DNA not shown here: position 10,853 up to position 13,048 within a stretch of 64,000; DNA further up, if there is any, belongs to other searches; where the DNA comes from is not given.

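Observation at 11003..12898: TetR-family repressor domain fused in-frame to a Rieske oxygenase alpha subunit (enzyme-regulator fusion, PutA-like logic)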

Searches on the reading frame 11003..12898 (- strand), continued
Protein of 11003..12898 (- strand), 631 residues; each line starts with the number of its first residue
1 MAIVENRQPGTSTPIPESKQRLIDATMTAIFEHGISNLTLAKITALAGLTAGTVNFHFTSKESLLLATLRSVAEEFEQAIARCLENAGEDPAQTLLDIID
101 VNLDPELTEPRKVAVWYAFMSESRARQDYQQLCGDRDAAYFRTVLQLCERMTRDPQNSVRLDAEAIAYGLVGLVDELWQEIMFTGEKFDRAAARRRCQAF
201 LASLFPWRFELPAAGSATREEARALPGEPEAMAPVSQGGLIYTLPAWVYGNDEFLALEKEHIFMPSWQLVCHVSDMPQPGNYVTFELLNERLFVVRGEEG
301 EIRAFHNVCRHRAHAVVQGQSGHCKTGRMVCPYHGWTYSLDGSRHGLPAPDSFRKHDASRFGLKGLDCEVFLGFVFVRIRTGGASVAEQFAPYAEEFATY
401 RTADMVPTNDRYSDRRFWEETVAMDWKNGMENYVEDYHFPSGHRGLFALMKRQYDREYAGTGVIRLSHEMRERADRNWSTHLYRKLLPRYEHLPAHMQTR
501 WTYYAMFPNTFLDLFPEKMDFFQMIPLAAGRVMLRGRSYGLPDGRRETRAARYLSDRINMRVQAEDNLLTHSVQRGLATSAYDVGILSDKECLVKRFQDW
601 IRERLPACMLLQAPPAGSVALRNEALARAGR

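Call 13: find_related_loci(query=A1, collection=genome_contigs, flank=10000)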
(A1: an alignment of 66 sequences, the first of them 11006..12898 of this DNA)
Query A1 (631 aa) in genome_contigs; peptide patterns used: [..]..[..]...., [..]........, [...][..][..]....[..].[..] (x = any residue, [..] = any of these).
545 stretches matched a pattern; 456 encode a relative of the query (tblastn E <= 1e-3); the best 80 are kept; 80 distinct loci.
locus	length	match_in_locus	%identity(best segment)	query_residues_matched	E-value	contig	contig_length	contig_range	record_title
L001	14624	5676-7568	90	1-631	0e+0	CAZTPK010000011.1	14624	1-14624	MAG TPA_asm: uncultured Gammaproteobacteria bacterium isolate binchicken_co107_315 genome assembly, contig: NODE_9748_le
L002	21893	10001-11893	89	1-631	0e+0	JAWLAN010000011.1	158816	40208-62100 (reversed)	MAG: Gammaproteobacteria bacterium isolate BC2.53 BC2.53.fa-11, whole genome shotgun sequence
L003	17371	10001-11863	76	1-627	0e+0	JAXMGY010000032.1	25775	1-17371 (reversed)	MAG: Gammaproteobacteria bacterium isolate STL-PRO125 C3.119.fa-32, whole genome shotgun sequence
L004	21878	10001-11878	89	1-626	0e+0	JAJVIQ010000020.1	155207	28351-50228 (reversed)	MAG: Gammaproteobacteria bacterium isolate Bin_9R c_000000000488, whole genome shotgun sequence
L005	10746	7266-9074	59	17-628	0e+0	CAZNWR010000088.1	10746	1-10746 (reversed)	MAG TPA_asm: uncultured Enterobacteriaceae bacterium isolate binchicken_co224_242 genome assembly, contig: NODE_6357_len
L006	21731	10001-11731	60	17-607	0e+0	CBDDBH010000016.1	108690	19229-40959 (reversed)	MAG: Gammaproteobacteria bacterium isolate 61d1d6e5-7064-46a6-bc2b-d6b6240feebc genome assembly, contig: contig_16, whol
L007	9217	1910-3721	57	17-629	0e+0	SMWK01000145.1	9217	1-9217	MAG: Gammaproteobacteria bacterium isolate CR05bin32 k141_237678, whole genome shotgun sequence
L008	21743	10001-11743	57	17-608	0e+0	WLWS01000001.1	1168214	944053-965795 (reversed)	MAG: Gammaproteobacteria bacterium isolate MH-Pat-SR_autometa_4-1 NODE_7_length_1168214_cov_10.921317, whole genome shot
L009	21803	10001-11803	56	17-627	0e+0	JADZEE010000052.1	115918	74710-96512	MAG: Gammaproteobacteria bacterium isolate SJ809 c_000000455956, whole genome shotgun sequence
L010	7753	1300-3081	57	21-630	0e+0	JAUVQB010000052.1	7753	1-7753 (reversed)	MAG: Alphaproteobacteria bacterium isolate CSMAG_677 CSMAG_677_k127_2456857_length_7753_cov_45.7497, whole genome shotgu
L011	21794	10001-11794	56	18-627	0e+0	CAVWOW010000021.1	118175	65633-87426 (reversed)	MAG: uncultured Gammaproteobacteria bacterium isolate MFD00962.bin.2.115 genome assembly, contig: contig_96044, whole ge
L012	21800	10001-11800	55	18-627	0e+0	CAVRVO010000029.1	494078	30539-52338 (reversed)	MAG: uncultured Gammaproteobacteria bacterium isolate MFD02242.bin.1.317 genome assembly, contig: contig_9570, whole gen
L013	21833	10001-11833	53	4-621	0e+0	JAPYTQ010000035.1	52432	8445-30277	MAG: Pseudomonadales bacterium isolate PW6.metabat2.7 PW6_839_length_52432_cov_15.281555, whole genome shotgun sequence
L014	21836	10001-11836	54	6-627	0e+0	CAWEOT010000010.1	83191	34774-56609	MAG: uncultured Gammaproteobacteria bacterium isolate MFD02242.bin.1.123 genome assembly, contig: contig_30835, whole ge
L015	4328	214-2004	52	16-626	0e+0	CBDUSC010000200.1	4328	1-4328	MAG TPA_asm: uncultured bacterium isolate SRR21487741_binner13_Refined_76 genome assembly, contig: ERZ25074850.17725, wh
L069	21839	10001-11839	47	1-626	0e+0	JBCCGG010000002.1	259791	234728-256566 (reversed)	MAG: Pseudomonadota bacterium isolate P01_B01_bin.38 k141_3439311_length_259791_cov_26.6025, whole genome shotgun sequen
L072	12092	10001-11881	47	11-626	0e+0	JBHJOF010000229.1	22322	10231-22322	MAG: Kiloniellales bacterium isolate al_S5C224 S5Ck119_736359, whole genome shotgun sequence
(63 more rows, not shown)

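Call 20: find_encoding_contigs(protein=P0078, flank=10000, max_places=2)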
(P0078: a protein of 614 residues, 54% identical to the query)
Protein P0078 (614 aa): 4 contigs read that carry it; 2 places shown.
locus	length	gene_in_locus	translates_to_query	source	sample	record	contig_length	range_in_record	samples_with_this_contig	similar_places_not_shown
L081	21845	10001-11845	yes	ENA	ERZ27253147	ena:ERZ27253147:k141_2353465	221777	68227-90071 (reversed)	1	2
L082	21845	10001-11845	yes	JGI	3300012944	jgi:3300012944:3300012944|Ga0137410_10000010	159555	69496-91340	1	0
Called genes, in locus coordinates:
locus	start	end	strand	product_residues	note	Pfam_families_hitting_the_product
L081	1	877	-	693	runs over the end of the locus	PF05378:Hydant_A_N, PF01968:Hydantoinase_A, PF19278:Hydant_A_C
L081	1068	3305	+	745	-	PF00082:Peptidase_S8, PF22352:K319L-like_PKD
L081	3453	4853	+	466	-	PF07642:BBP2 (weak)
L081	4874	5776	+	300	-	PF01297:ZnuA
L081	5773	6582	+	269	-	PF00950:ABC-3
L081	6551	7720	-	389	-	PF00989:PAS (weak), PF08448:PAS_4 (weak), PF13426:PAS_9 (faint), PF08447:PAS_3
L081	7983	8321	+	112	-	PF00543:P-II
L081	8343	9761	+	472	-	PF00909:Ammonium_transp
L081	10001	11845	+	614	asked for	PF00440:TetR_N, PF13977:TetR_C_6, PF00355:Rieske, PF00848:Ring_hydroxyl_A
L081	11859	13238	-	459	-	PF00120:Gln-synt_C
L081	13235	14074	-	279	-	PF00378:ECH_1, PF16113:ECH_2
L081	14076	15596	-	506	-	PF00171:Aldedh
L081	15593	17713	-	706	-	PF13380:CoA_binding_2, PF13607:Succ_CoA_lig, PF13549:ATP-grasp_5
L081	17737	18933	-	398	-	PF01571:GCV_T, PF08669:GCV_T_C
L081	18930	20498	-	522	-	PF00070:Pyr_redox (faint), PF01266:DAO, PF01593:Amino_oxidase, PF03486:HI0933_like (faint), PF07992:Pyr_redox_2 (faint), PF13450:NAD_binding_8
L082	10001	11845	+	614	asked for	PF00440:TetR_N, PF13977:TetR_C_6, PF00355:Rieske, PF00848:Ring_hydroxyl_A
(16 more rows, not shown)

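Call 21: find_encoding_contigs(protein=P0041, flank=10000, max_places=1)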
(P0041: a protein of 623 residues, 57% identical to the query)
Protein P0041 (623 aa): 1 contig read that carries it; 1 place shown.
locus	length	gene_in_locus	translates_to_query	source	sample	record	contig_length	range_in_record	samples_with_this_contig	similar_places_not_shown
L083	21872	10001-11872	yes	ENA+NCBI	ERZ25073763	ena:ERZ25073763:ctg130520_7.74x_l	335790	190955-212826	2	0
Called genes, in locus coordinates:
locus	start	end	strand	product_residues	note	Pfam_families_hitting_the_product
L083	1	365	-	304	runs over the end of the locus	PF00892:EamA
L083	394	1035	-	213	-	PF13489:Methyltransf_23, PF07021:MetW, PF13847:Methyltransf_31, PF08241:Methyltransf_11, PF08242:Methyltransf_12, PF13649:Methyltransf_25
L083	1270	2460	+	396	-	PF07690:MFS_1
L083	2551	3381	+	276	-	PF07883:Cupin_2 (weak), PF00165:HTH_AraC (weak), PF12833:HTH_18, PF00165:HTH_AraC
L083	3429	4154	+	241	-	PF00702:Hydrolase, PF13419:HAD_2 (faint)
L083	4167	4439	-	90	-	-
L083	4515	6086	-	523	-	PF04293:SpoVR, PF24755:SpoVR_C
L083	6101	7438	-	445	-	PF04285:DUF444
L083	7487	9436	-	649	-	PF08298:AAA_PrkA, PF06798:PrkA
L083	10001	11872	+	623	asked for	PF00440:TetR_N, PF13977:TetR_C_6, PF00355:Rieske, PF00848:Ring_hydroxyl_A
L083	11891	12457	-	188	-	-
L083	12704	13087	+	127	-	PF04430:DUF498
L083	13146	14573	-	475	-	PF00202:Aminotran_3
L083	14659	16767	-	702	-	PF13380:CoA_binding_2, PF13607:Succ_CoA_lig, PF13549:ATP-grasp_5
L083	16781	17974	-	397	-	PF01571:GCV_T, PF08669:GCV_T_C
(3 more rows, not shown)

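Call 22: find_encoding_contigs(protein=P0002, flank=10000, max_places=1)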
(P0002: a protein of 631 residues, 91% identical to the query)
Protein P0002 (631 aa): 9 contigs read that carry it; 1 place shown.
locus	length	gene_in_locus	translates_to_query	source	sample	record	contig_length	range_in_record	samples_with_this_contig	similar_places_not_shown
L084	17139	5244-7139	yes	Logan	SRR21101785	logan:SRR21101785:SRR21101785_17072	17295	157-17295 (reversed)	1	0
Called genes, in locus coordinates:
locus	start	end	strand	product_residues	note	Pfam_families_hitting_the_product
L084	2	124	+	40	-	?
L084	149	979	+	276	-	PF01063:Aminotran_4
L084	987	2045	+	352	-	PF02618:YceG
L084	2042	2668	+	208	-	PF02223:Thymidylate_kin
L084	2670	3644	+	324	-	PF13177:DNA_pol3_delta2, PF00004:AAA (weak)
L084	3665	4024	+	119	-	PF07238:PilZ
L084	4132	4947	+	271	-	PF01026:TatD_DNase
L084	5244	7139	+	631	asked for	PF00440:TetR_N, PF13977:TetR_C_6, PF00355:Rieske, PF00848:Ring_hydroxyl_A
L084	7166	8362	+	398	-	PF00355:Rieske, PF00848:Ring_hydroxyl_A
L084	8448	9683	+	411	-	PF12832:MFS_1_like, PF07690:MFS_1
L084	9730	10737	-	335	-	PF08240:ADH_N, PF00107:ADH_zinc_N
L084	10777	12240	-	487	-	PF00120:Gln-synt_C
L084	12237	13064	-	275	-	PF00378:ECH_1, PF16113:ECH_2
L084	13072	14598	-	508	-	PF00171:Aldedh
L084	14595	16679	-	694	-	PF02629:CoA_binding (weak), PF13380:CoA_binding_2, PF13607:Succ_CoA_lig, PF13549:ATP-grasp_5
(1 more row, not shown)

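Call 41: predict_structure(alignment_id=A1)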
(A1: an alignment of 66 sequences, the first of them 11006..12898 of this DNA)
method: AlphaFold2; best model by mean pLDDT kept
length: 631 residues; sequences in the alignment: 66
mean_pLDDT: 91.1   pTM: 0.67
mean pLDDT of the five models: 91.1, 90.6, 90.4, 90.4, 89.1
residues with pLDDT >= 90: 495; 70-90: 97; 50-70: 17; < 50: 22
segments of 3 or more residues with pLDDT < 50: 1-12, 215-224
pLDDT, mean of each block of 10 residues (from residue 1): 34 69 95 89 90 84 93 95 93 97 96 93 81 91 98 91 97 97 92 95 95 57 60 95 97 98 98 98 97 97 98 95 96 95 93 92 98 98 96 97 92 80 96 76 83 92 95 88 95 96 97 96 96 96 94 92 89 92 93 96 97 95 94 58
secondary structure, 60 per line:
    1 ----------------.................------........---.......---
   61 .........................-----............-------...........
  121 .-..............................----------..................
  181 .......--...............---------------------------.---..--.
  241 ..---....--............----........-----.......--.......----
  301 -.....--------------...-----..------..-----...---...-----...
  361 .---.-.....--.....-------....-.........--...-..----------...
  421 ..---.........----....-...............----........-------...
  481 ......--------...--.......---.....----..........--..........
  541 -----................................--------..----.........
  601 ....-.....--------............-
elements in order: H17-33 H40-47 H51-57 H61-85 H91-102 H110-121 H123-152 H163-187 H190-204 E240-242 H246-249 H252-263 E268-272 E281-287 E290-296 E302-306 E321-323 E344-346 H358-361 E367-371 E374-378 H386-389 H391-399 E418-422 H426-434 H439-442 H444-449 E450-458 E463-470 H478-486 E500-506 E510-514 E519-528 E531-540 H546-577 H592-604 H606-609 H619-630

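Call 45: fold_search(model_id=the predicted structure, library=pdb)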
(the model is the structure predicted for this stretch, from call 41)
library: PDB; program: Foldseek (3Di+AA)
matches with E <= 10: 1424; with E <= 0.001: 519
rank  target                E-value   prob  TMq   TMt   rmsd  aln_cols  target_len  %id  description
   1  6zgp_G                1.4e-24  1.00  0.50  0.85   2.6       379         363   23  Crystal structure of the quaternary ammonium Rieske monooxygenase CntA in complex with inhibitor MMV12 (MMV020670) (released 2020-11-18)
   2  6zgp_F                1.9e-24  1.00  0.49  0.85   2.7       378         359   25  Crystal structure of the quaternary ammonium Rieske monooxygenase CntA in complex with inhibitor MMV12 (MMV020670) (released 2020-11-18)
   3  6zgp_H                2.8e-24  1.00  0.49  0.85   2.6       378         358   24  Crystal structure of the quaternary ammonium Rieske monooxygenase CntA in complex with inhibitor MMV12 (MMV020670) (released 2020-11-18)
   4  6y9c                  4.9e-24  1.00  0.49  0.83   2.9       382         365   23  The structure of a quaternary ammonium Rieske monooxygenase reveals insights into carnitine oxidation by gut microbiota  (released 2021-03-31)
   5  6y9d_A                5.7e-24  1.00  0.48  0.84   2.9       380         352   23  Crystal structure of the quaternary ammonium Rieske monooxygenase CntA in complex with substrate L-Carnitine (released 2020-11-18)
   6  6zgp_I                7.2e-24  1.00  0.49  0.84   2.7       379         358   24  Crystal structure of the quaternary ammonium Rieske monooxygenase CntA in complex with inhibitor MMV12 (MMV020670) (released 2020-11-18)
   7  6zgp_A                7.9e-24  1.00  0.49  0.84   2.8       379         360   23  Crystal structure of the quaternary ammonium Rieske monooxygenase CntA in complex with inhibitor MMV12 (MMV020670) (released 2020-11-18)
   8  6zgp_C                1.4e-23  1.00  0.49  0.85   2.4       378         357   24  Crystal structure of the quaternary ammonium Rieske monooxygenase CntA in complex with inhibitor MMV12 (MMV020670) (released 2020-11-18)
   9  6zgp_B                3.8e-23  1.00  0.49  0.85   2.5       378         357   24  Crystal structure of the quaternary ammonium Rieske monooxygenase CntA in complex with inhibitor MMV12 (MMV020670) (released 2020-11-18)
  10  6zgp_K                4.8e-23  1.00  0.49  0.85   2.8       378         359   25  Crystal structure of the quaternary ammonium Rieske monooxygenase CntA in complex with inhibitor MMV12 (MMV020670) (released 2020-11-18)
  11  6zgp_J                5.8e-23  1.00  0.49  0.85   2.5       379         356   23  Crystal structure of the quaternary ammonium Rieske monooxygenase CntA in complex with inhibitor MMV12 (MMV020670) (released 2020-11-18)
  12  6y8j                  1.2e-22  1.00  0.46  0.83   3.2       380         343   23  Crystal structure of the apo form of a quaternary ammonium Rieske monooxygenase CntA (released 2020-11-18)
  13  6y8s                  1.7e-22  1.00  0.48  0.84   2.8       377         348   23  Crystal structure of the quaternary ammonium Rieske monooxygenase CntA in complex with substrate gamma-butyrobetaine (released 2020-11-18)
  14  3vca                  9.7e-22  1.00  0.50  0.77   4.1       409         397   21  Quaternary Ammonium Oxidative Demethylation: X-ray Crystallographic, Resonance Raman and UV-visible Spectroscopic Analys (released 2012-02-08)
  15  4quq                  2.5e-21  1.00  0.49  0.76   4.0       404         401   22  Crystal structure of stachydrine demethylase in complex with azide (released 2015-07-15)
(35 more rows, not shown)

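Call 58: search_protein_families(library=pfam, proteins=[L069:8636-9853:+, L072:8510-9820:+, L069:7427-8350:-, L072:7449-8615:-, L072:7248-8432:+], max_evalue=0.001)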
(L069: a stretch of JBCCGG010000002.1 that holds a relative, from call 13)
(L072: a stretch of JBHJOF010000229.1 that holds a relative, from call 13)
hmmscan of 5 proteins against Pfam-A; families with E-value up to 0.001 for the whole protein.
L069:8636-9853:+ (405 aa): 3 families
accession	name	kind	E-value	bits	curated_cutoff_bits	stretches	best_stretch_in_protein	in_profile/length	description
PF13416.11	SBP_bac_8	-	2.1e-21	77.4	27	1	115-349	26-259/279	Bacterial extracellular solute-binding protein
PF13343.11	SBP_bac_6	-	7e-16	58.9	24.6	1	137-340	22-209/245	Bacterial extracellular solute-binding protein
PF01547.30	SBP_bac_1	-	6e-12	46.6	26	1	116-338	40-305/307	Bacterial extracellular solute-binding protein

L072:8510-9820:+ (436 aa): 4 families
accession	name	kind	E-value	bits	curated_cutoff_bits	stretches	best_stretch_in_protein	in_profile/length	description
PF13416.11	SBP_bac_8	-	5.1e-25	89.2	27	1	142-388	21-267/279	Bacterial extracellular solute-binding protein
PF13343.11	SBP_bac_6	-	5.4e-20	72.3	24.6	1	167-377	20-215/245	Bacterial extracellular solute-binding protein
PF01547.30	SBP_bac_1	-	5.2e-15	56.7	26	1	141-369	32-305/307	Bacterial extracellular solute-binding protein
PF13531.11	SBP_bac_11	-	0.00085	19.6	25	0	233-371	94-219/227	Bacterial extracellular solute-binding protein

L069:7427-8350:- (307 aa): 0 families

L072:7449-8615:- (388 aa): 0 families

L072:7248-8432:+ (394 aa): 3 families
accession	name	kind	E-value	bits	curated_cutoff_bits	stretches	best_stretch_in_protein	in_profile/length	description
PF13416.11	SBP_bac_8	-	2.9e-18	67.1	27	1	116-338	40-259/279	Bacterial extracellular solute-binding protein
PF13343.11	SBP_bac_6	-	2.6e-13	50.5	24.6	1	128-331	23-211/245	Bacterial extracellular solute-binding protein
PF01547.30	SBP_bac_1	-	2.5e-08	34.7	26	1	117-326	52-304/307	Bacterial extracellular solute-binding protein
